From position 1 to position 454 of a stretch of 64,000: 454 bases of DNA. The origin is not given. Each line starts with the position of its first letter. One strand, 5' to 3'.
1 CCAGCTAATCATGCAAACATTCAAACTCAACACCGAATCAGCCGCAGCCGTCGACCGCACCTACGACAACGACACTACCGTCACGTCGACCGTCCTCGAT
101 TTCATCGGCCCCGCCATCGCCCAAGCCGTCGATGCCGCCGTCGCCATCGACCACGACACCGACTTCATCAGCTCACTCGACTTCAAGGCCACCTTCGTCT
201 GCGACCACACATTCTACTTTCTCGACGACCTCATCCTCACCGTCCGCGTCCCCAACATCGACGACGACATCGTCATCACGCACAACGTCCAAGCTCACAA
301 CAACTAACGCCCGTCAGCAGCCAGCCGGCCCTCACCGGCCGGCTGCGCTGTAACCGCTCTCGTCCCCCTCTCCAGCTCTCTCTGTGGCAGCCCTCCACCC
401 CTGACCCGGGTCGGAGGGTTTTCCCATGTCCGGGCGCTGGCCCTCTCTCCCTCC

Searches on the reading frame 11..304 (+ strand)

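Call 45: search_protein_families(library=pfam, alignment_id=A2, max_evalue=0.001)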
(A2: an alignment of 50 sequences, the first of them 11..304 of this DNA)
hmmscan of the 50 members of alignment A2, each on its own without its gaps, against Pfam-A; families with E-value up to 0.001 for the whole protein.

A. member 1, window:11-304:+ (98 aa): 0 families

B. families by the number of members that match (of 50 scanned): 9 families
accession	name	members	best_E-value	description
PF01139.22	RtcB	1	6.4e-87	tRNA-splicing ligase RtcB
PF01145.31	Band_7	1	1.7e-25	SPFH domain / Band 7 family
PF01351.25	RNase_HII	1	1.2e-22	Ribonuclease HII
PF24746.1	DUF7694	1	3e-18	Domain of unknown function (DUF7694)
PF00004.35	AAA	1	3.9e-10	ATPase family associated with various cellular activities (AAA)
PF19347.4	DUF5925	1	2.7e-07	Domain of unknown function (DUF5925)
PF07799.17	DUF1643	1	9e-07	Protein of unknown function (DUF1643)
PF13191.12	AAA_16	1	1.7e-06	AAA ATPase domain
PF21585.2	A-ATP_synth_H_N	1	0.00067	Archaeal A-ATP synthase, subunit H, N-terminal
